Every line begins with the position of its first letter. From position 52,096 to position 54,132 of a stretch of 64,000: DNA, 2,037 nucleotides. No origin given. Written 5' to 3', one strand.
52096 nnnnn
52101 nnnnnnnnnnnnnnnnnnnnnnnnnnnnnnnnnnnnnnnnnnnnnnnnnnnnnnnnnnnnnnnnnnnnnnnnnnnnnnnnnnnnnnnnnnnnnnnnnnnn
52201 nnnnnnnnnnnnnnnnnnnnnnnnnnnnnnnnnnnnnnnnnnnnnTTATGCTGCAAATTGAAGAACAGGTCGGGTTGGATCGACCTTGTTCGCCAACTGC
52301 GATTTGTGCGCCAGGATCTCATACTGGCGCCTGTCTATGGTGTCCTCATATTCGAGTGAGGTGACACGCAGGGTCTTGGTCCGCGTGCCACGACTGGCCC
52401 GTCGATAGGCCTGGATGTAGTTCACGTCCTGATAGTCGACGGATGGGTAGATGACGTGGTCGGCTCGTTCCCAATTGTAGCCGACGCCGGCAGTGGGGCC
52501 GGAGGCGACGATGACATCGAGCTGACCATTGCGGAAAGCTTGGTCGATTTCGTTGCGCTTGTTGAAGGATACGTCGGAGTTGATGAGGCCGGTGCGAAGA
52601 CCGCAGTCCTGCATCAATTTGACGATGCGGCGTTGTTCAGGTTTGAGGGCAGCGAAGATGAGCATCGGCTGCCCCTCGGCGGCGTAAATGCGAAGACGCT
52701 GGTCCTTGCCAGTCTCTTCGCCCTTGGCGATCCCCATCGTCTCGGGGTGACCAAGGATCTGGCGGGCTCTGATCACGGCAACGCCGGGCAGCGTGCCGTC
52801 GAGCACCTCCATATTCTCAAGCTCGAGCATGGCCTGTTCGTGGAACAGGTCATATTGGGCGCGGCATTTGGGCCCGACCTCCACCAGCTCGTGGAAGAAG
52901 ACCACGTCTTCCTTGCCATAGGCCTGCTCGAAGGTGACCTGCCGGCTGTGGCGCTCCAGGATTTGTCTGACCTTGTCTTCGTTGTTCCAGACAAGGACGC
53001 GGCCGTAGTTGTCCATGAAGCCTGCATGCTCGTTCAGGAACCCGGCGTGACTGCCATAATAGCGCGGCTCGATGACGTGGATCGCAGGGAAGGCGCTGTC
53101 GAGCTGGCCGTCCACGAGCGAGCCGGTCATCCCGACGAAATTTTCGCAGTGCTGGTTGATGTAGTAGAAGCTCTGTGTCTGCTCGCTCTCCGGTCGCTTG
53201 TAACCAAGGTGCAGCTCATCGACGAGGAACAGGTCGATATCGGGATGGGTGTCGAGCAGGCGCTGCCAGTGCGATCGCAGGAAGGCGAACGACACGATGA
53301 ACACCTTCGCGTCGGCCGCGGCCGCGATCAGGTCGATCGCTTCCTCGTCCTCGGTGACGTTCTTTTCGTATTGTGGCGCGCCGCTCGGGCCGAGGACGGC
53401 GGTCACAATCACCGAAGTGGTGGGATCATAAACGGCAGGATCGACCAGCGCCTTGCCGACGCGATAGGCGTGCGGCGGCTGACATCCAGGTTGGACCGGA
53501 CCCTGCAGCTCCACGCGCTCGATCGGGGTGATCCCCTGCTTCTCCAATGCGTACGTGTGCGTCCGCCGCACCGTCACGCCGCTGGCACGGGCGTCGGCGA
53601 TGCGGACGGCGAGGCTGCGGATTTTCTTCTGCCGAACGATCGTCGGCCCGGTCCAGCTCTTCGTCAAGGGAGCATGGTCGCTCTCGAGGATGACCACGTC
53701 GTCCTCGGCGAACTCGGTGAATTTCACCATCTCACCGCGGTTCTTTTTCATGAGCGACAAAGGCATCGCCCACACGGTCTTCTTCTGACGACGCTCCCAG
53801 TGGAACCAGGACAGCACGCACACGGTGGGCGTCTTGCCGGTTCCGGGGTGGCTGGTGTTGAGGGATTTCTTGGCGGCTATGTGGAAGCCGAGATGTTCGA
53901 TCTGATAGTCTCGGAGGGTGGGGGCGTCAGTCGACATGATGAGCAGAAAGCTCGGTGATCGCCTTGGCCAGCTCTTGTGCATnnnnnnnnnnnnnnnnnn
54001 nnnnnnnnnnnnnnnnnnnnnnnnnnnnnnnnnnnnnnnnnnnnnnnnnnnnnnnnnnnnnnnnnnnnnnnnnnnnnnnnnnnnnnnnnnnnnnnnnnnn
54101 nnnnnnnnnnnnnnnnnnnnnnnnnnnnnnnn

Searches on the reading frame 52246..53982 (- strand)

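Call 28: search_protein_families(library=phrogs, proteins=[window:52246-53982:-], max_evalue=0.00001)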
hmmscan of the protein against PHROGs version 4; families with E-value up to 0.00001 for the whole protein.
window:52246-53982:- (578 aa): 2 families
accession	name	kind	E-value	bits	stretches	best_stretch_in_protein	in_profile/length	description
phrog_62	-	DNA, RNA and nucleotide metabolism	3.4e-46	158.4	1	215-567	777-1132/1881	DNA helicase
phrog_16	-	DNA, RNA and nucleotide metabolism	1.9e-11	44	1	434-531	489-585/986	DNA helicase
